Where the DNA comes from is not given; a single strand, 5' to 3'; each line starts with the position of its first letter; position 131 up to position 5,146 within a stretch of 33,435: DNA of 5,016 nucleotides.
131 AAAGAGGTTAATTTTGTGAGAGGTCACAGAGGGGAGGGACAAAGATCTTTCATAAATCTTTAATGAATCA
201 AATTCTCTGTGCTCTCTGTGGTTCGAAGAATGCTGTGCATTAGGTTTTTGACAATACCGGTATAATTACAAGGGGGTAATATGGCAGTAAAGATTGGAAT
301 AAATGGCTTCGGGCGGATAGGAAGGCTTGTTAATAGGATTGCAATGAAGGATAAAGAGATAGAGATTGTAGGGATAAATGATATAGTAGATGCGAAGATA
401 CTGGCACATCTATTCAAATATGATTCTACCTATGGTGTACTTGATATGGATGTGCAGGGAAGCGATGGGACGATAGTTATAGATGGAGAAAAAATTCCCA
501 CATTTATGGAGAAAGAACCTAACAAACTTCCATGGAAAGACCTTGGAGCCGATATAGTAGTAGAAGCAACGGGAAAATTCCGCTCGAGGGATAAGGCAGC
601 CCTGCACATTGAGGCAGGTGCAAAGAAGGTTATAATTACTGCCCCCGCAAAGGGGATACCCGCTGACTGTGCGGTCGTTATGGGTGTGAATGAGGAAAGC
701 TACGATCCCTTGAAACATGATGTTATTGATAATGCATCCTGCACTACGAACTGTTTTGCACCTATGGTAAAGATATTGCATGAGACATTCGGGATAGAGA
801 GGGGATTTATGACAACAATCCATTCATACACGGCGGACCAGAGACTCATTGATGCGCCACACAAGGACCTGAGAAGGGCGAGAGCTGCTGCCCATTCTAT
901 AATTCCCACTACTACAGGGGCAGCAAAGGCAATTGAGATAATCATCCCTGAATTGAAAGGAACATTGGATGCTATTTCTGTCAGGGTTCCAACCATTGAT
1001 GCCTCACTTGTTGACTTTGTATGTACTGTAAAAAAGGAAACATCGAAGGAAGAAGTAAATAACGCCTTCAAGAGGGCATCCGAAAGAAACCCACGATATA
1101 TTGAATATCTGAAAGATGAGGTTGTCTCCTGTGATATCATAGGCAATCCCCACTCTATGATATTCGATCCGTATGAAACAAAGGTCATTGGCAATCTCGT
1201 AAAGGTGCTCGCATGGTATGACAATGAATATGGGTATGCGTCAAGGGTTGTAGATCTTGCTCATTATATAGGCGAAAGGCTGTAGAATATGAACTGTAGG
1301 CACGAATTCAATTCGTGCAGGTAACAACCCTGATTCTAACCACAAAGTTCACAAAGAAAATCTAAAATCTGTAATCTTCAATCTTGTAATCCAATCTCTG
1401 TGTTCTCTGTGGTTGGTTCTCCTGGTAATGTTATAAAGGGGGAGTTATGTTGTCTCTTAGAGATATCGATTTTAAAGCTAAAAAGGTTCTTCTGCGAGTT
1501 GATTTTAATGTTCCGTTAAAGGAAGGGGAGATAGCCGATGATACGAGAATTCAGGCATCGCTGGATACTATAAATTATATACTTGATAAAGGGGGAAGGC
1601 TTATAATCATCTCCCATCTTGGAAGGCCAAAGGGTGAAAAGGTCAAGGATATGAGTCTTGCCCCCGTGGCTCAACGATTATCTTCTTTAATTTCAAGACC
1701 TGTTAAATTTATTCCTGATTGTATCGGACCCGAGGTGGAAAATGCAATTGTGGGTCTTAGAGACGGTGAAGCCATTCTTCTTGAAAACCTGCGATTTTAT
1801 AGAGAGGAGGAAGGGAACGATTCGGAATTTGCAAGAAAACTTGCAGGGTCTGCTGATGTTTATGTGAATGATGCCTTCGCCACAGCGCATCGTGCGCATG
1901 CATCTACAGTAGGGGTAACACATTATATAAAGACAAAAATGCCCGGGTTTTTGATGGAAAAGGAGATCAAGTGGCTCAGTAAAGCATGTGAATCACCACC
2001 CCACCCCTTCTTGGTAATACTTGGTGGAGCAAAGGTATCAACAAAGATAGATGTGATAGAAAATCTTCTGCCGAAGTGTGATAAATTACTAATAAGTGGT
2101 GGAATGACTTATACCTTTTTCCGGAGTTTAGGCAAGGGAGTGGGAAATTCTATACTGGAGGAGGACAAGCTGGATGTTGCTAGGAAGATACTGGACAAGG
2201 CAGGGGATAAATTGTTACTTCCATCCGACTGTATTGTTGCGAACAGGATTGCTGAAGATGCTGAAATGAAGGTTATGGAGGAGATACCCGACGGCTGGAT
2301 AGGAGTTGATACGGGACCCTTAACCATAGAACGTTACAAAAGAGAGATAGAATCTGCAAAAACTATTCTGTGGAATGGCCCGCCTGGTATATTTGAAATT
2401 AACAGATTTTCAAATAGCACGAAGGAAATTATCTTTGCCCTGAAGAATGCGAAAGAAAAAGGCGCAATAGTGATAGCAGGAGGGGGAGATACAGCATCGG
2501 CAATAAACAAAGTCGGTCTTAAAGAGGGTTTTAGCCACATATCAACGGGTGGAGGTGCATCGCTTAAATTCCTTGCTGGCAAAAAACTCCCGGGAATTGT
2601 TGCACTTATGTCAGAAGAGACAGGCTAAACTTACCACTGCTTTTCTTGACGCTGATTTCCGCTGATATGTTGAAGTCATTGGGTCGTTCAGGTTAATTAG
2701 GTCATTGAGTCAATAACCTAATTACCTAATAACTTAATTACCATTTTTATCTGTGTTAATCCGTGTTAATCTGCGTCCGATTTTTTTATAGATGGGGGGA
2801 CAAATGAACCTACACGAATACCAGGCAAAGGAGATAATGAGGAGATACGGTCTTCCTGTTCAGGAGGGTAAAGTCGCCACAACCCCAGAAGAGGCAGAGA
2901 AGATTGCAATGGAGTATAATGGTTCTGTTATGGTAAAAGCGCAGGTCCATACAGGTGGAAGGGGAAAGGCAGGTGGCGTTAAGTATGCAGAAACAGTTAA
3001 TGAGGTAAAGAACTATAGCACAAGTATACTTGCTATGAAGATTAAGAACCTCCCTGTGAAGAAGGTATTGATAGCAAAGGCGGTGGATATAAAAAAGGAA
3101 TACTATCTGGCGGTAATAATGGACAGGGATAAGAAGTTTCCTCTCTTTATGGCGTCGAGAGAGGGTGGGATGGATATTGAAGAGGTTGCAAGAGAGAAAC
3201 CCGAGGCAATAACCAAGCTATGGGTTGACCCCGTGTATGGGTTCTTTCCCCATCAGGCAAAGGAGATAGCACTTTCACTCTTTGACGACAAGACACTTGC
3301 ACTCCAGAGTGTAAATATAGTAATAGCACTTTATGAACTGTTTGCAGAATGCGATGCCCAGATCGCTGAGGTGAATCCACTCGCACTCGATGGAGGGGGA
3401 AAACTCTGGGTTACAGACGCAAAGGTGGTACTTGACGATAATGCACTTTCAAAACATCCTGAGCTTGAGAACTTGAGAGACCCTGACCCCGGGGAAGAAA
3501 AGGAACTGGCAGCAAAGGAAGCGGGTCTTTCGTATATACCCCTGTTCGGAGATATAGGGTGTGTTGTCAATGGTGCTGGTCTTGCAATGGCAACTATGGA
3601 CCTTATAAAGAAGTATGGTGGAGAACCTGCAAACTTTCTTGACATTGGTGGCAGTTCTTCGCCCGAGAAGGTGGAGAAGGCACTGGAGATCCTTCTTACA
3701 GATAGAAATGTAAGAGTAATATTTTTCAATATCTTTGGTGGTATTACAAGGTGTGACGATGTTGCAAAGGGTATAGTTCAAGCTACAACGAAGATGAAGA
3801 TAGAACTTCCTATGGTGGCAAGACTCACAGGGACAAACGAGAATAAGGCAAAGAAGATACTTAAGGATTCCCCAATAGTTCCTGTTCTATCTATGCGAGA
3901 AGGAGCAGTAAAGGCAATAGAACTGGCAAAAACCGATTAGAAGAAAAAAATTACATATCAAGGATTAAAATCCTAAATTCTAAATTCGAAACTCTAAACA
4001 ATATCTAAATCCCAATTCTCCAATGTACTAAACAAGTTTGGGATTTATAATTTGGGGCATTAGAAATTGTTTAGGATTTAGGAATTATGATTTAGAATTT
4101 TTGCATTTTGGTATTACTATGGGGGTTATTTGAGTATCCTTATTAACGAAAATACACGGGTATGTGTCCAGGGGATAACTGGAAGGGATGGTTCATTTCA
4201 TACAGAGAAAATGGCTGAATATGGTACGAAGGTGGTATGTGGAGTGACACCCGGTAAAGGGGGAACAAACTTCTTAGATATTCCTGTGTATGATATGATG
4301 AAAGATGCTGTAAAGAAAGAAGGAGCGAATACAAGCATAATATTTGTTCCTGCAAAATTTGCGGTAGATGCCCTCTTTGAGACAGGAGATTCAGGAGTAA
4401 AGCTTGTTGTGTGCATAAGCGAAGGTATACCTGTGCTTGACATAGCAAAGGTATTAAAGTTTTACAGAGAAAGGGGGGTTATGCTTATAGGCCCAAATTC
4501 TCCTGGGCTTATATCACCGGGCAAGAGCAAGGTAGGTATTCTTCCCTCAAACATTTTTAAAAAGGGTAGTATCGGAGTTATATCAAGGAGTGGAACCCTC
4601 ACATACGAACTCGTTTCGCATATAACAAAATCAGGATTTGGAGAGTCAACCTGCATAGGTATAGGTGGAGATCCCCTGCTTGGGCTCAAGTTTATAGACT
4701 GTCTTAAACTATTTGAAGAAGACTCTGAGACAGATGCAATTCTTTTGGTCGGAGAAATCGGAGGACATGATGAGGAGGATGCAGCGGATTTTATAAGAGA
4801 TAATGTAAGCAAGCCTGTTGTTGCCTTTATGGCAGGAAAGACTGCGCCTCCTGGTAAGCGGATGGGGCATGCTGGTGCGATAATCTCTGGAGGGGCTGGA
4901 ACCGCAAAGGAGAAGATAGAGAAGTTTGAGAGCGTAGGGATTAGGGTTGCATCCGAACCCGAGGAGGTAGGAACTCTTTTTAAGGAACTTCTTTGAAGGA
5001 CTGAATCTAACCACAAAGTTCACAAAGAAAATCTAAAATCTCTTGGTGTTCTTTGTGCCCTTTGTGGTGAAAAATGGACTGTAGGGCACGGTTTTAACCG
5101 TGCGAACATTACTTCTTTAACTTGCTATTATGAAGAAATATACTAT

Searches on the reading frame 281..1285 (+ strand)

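Call 10: search_protein_families(library=pfam, proteins=[window:281-1285:+])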
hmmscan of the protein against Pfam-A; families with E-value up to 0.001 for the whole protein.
window:281-1285:+ (334 aa): 2 families
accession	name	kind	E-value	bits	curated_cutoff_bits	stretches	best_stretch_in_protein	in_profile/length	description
PF02800.25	Gp_dh_C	-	1e-59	201.1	24.4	1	160-313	2-158/158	Glyceraldehyde 3-phosphate dehydrogenase, C-terminal domain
PF00044.30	Gp_dh_N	-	1.1e-37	128.8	31.7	1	3-102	1-100/101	Glyceraldehyde 3-phosphate dehydrogenase, NAD binding domain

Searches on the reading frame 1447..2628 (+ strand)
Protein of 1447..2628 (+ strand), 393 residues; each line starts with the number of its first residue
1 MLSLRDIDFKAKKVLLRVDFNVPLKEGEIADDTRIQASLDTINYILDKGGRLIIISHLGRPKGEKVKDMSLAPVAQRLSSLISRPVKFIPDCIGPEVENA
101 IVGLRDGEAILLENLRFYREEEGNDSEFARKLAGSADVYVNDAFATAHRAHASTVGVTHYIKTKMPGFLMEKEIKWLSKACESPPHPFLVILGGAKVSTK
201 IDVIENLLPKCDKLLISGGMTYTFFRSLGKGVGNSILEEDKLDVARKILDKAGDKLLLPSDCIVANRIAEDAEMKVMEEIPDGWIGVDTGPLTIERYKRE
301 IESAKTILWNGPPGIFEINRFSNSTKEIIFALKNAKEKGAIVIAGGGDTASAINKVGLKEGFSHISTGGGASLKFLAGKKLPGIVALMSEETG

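Call 10: search_protein_families(library=pfam, proteins=[window:1447-2628:+])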
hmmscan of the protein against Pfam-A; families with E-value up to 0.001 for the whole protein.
window:1447-2628:+ (393 aa): 1 family
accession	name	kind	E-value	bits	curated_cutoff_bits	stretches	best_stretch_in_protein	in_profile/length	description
PF00162.24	PGK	-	1.6e-151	505.1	27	1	4-379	1-379/379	Phosphoglycerate kinase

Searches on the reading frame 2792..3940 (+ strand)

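Call 10: search_protein_families(library=pfam, proteins=[window:2792-3940:+])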
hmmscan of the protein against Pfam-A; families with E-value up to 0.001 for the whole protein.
window:2792-3940:+ (382 aa): 5 families
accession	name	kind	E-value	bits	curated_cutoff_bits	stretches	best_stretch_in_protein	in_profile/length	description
PF08442.15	ATP-grasp_2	-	1.5e-68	230.8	29.5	1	6-198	1-201/202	ATP-grasp domain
PF00549.24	Ligase_CoA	-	2.5e-30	105.6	24.5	1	258-362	1-112/128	CoA-ligase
PF24948.1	Citrate_synth_N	-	1.8e-11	44.3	83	1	43-218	51-224/232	ATP-citrate synthase ATP-grasp domain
PF13549.11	ATP-grasp_5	-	1.2e-10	41.6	27.6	1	3-213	6-220/221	ATP-grasp domain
PF02786.22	CPSase_L_D2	-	1.6e-06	28.2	19.8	1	11-114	4-105/211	Carbamoyl-phosphate synthase L chain, ATP binding domain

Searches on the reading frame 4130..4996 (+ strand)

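Call 10: search_protein_families(library=pfam, proteins=[window:4130-4996:+])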
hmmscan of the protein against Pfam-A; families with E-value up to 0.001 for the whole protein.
window:4130-4996:+ (288 aa): 3 families
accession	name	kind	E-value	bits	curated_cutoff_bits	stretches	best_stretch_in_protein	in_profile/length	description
PF02629.25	CoA_binding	-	1.7e-28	99.6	22.3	1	6-99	1-97/97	CoA binding domain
PF00549.24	Ligase_CoA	-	1.2e-23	84.1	24.5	1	151-265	1-121/128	CoA-ligase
PF13607.11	Succ_CoA_lig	-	6.1e-11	42.7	27.4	1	145-251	1-106/138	Succinyl-CoA ligase like flavodoxin domain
